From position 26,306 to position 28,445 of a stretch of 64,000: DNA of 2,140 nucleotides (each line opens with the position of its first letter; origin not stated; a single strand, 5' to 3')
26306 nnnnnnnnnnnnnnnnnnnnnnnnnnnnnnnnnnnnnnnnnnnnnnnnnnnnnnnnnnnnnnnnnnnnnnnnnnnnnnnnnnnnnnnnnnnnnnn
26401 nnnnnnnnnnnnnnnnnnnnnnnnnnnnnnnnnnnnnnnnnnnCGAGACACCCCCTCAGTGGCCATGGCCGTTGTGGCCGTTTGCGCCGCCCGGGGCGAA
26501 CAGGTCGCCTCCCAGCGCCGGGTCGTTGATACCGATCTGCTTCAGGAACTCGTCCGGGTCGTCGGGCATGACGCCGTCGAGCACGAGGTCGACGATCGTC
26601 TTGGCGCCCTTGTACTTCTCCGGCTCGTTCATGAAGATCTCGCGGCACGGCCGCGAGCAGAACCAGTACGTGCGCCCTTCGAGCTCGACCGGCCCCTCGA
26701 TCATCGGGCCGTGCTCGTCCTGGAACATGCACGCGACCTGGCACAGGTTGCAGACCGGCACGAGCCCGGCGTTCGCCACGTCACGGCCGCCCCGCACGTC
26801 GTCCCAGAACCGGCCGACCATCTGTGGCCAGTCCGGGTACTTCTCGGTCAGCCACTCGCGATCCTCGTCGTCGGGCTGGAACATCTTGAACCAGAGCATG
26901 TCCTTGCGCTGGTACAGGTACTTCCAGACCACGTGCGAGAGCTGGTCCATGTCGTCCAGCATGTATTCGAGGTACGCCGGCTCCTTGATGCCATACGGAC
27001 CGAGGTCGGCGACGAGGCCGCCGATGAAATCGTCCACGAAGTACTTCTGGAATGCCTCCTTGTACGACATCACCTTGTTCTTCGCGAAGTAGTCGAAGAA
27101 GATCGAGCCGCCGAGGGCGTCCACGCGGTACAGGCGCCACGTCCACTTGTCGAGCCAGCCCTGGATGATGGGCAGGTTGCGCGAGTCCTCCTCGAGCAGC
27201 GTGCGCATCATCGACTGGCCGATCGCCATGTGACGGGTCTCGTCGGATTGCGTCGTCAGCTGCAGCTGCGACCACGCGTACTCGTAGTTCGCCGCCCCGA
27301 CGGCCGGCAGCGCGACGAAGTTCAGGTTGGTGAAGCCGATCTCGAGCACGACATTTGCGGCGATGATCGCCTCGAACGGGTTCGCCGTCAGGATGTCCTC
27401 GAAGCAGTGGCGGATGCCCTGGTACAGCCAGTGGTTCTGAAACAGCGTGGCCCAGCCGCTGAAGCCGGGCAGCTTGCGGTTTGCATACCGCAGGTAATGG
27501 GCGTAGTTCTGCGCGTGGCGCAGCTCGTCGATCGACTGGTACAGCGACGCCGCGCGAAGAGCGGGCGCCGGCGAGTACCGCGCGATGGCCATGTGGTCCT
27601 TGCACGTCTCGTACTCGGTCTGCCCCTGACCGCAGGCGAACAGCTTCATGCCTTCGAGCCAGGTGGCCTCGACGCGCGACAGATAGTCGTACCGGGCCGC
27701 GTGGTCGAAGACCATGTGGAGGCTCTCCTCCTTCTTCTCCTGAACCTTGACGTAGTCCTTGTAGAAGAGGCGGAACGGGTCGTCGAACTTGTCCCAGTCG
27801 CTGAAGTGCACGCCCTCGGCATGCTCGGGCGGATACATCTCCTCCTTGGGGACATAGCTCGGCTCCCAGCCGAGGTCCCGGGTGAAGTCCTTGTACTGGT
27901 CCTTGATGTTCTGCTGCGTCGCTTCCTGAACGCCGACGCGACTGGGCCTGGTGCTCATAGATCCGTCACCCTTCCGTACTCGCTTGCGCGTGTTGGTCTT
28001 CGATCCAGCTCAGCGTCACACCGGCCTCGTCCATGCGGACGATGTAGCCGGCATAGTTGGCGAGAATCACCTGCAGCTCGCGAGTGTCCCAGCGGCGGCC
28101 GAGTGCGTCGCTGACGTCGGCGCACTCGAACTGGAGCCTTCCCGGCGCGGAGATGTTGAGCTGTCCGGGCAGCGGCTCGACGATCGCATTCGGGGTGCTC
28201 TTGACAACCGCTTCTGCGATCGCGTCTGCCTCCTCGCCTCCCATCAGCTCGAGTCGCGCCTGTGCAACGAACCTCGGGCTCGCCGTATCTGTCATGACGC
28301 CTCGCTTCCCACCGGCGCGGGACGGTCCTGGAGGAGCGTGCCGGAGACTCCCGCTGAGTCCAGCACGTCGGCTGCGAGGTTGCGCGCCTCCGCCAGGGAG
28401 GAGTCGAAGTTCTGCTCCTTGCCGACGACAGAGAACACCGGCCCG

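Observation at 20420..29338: Atypical soluble diiron monooxygenase operon with phenol-hydroxylase gene order, NuoE/NuoF-type redox partners, a GroEL-like gene and amidohydrolases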

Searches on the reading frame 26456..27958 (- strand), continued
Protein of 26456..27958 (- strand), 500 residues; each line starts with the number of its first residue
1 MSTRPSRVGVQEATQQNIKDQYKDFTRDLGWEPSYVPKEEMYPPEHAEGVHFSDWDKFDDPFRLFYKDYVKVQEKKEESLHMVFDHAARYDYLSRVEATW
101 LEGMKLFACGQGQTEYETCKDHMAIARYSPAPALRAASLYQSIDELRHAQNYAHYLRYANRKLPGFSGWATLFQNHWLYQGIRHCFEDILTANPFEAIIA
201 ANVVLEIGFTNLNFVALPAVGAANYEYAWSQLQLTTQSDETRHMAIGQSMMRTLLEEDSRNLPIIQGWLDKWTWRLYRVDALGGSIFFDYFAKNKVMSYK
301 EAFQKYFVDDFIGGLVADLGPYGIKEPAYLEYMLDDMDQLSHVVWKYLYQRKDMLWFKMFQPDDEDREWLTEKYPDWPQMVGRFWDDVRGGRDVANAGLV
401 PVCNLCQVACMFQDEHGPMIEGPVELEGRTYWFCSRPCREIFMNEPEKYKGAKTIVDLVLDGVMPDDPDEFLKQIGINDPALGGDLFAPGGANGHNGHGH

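Call 64: find_encoding_contigs(protein=P0015, flank=10000, max_places=1)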
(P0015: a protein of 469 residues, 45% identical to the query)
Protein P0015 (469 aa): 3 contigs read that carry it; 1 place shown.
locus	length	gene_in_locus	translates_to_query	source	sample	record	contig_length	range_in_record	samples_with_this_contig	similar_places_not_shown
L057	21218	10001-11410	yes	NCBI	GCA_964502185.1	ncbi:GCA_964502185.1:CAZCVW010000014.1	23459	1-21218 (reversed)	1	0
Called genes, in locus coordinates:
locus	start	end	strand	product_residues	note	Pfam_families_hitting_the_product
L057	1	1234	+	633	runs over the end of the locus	PF02653:BPD_transp_2, PF00005:ABC_tran, PF13304:AAA_21 (faint)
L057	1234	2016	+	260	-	PF00005:ABC_tran, PF13304:AAA_21 (faint)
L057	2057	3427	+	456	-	-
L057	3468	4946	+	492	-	PF04234:CopC, PF05425:CopD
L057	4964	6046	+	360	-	-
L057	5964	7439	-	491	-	PF25323:6TM_PilS (weak), PF00512:HisKA, PF02518:HATPase_c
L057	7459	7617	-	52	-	-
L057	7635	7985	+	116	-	-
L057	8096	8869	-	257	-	PF00106:adh_short, PF01370:Epimerase (weak), PF08659:KR, PF13561:adh_short_C2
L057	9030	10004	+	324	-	PF02332:Phenol_Hydrox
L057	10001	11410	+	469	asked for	PF02332:Phenol_Hydrox, PF04945:YHS (weak)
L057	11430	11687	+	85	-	-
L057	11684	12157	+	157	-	-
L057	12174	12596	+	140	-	-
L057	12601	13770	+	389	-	PF01717:Meth_synt_2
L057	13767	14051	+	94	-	PF02406:MmoB_DmpM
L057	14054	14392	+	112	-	-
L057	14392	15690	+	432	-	PF01512:Complex1_51K, PF10531:SLBB (weak), PF10589:NADH_4Fe-4S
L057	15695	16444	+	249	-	PF00106:adh_short, PF08659:KR, PF13561:adh_short_C2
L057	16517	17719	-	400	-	PF14361:RsbRD_N, PF13556:HTH_30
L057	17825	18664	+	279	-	PF00881:Nitroreductase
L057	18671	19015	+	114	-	-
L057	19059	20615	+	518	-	PF00501:AMP-binding, PF13193:AMP-binding_C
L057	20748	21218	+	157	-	?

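Call 69: search_solved_structures(query=window:26456-27958:-, max_evalue=1e-40, show_alignments=4)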
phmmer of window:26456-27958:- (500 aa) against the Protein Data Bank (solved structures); distinct sequences matched with E-value up to 1e-40: 24.
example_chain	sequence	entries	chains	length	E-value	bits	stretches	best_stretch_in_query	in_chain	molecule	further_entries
3u52_A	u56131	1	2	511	3.2e-82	280.1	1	15-456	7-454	Phenol hydroxylase component phN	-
2inn_A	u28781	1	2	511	3.2e-82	280.1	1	15-456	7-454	Phenol hydroxylase component phN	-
2inp_A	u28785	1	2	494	6.8e-82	279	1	16-456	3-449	Phenol hydroxylase component phN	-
1t0q_A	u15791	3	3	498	8.6e-54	186.2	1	20-484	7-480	toluene, o-xylene monooxygenase oxygenase subunit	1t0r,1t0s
2inc_A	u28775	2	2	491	9.5e-54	186.1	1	20-484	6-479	Toluene, o-xylene monooxygenase oxygenase subunit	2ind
2rdb_A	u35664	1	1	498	1.2e-53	185.8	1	20-484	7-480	Toluene, o-xylene monooxygenase oxygenase subunit;alpha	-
3rnc_A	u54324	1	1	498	1.7e-53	185.2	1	20-484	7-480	Toluene o-xylene monooxygenase component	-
3rnf_A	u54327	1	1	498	2e-53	185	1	20-484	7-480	Toluene o-xylene monooxygenase component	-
3rn9_A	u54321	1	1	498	3.5e-53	184.2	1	20-484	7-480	Toluene o-xylene monooxygenase component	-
3rna_A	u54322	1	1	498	4.5e-53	183.9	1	20-484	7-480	Toluene o-xylene monooxygenase component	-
3n1z_A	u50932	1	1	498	1.3e-52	182.4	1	20-484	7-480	Toluene o-xylene monooxygenase component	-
3rne_A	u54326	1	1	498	1.4e-52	182.2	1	20-484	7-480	Toluene o-xylene monooxygenase component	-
3n20_A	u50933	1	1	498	1.8e-52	181.9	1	20-484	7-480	Toluene o-xylene monooxygenase component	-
3n1x_A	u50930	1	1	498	2.4e-52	181.5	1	20-484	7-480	Toluene o-xylene monooxygenase component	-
3rnb_A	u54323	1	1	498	2.5e-52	181.4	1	20-484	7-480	Toluene o-xylene monooxygenase component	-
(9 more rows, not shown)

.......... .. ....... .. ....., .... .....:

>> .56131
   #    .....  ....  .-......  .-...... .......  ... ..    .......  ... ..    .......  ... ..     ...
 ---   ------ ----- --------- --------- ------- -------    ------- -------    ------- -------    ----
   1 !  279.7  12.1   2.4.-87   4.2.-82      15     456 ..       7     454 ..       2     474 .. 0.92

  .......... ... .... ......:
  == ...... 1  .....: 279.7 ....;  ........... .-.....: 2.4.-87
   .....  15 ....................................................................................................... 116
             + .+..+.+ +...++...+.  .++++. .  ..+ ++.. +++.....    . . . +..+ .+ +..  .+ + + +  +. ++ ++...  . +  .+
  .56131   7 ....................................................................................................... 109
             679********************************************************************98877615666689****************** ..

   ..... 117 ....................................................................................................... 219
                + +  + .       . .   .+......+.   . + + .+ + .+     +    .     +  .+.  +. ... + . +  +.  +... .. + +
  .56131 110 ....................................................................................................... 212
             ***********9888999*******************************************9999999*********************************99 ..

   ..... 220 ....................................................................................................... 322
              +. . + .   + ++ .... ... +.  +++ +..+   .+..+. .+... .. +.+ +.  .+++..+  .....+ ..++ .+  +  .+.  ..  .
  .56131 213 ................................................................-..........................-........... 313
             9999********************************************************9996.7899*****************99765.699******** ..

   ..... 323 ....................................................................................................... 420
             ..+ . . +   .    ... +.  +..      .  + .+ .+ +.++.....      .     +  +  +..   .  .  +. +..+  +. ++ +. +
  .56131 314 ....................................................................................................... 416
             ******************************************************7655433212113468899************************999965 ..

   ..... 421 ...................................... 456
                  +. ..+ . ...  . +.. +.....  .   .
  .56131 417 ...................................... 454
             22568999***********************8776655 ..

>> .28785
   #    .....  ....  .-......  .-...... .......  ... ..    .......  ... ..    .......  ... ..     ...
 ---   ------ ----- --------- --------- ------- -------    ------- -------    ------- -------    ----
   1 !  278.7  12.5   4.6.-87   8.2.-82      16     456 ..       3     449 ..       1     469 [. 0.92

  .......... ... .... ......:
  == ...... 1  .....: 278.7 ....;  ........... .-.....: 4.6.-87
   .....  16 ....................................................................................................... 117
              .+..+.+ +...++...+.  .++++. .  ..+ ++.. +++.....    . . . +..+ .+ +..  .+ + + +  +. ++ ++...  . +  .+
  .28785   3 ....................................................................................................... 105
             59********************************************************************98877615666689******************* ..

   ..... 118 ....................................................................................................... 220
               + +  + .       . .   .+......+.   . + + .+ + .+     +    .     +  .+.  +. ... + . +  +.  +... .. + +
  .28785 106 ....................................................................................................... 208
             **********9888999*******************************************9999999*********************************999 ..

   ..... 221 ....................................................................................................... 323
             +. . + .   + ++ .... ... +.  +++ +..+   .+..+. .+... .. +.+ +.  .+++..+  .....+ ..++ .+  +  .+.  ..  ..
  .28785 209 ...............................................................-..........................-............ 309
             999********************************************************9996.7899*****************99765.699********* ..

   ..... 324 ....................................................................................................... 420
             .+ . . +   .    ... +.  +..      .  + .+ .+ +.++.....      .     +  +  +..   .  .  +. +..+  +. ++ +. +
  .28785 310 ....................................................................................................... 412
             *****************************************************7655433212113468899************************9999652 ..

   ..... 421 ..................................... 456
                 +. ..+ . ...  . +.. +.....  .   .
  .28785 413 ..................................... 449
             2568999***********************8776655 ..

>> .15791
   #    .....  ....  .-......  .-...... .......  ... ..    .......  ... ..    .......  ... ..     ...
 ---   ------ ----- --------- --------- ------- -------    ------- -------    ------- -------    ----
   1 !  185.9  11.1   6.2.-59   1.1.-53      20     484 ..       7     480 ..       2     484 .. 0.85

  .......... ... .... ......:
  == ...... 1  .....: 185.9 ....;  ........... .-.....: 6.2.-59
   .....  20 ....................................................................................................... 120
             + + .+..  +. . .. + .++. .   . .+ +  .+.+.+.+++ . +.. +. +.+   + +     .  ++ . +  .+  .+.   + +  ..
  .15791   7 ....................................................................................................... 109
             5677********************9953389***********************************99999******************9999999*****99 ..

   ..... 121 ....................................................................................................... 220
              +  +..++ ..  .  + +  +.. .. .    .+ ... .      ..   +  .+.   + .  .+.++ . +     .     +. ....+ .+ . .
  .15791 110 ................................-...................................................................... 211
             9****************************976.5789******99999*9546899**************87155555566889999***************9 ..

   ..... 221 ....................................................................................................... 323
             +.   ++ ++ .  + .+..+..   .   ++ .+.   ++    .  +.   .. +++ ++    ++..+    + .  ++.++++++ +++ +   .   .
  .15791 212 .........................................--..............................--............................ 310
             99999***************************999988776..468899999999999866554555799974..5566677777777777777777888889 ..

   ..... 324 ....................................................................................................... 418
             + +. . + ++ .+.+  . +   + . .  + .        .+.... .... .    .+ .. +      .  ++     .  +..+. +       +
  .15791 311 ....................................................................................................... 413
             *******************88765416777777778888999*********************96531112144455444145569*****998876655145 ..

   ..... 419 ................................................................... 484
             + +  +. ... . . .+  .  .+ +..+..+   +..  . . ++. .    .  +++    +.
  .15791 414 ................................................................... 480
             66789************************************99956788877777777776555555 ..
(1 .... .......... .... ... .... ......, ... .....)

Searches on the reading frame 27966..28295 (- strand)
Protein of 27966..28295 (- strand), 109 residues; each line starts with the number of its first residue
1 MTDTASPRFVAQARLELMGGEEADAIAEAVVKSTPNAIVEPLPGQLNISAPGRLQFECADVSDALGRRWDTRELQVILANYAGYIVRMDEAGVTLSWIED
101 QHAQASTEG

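Call 7: search_protein_families(library=pfam, proteins=[window:27966-28295:-], max_evalue=10)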
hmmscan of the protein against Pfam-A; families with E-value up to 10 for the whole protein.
window:27966-28295:- (109 aa): 1 family
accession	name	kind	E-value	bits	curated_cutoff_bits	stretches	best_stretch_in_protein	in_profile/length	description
PF02406.22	MmoB_DmpM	-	3.6e-17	62.7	25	1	16-95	6-84/85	MmoB/DmpM family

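Call 8: search_protein_families(library=ncbifam, proteins=[window:27966-28295:-], max_evalue=0.001)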
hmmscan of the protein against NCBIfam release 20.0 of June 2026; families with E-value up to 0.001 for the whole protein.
window:27966-28295:- (109 aa): 1 family
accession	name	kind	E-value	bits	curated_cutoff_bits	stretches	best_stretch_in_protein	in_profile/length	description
NF045941.1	PropMonoxMimD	equivalog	1.2e-07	32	150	1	13-97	10-93/108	propane 2-monooxygenase effector subunit MimD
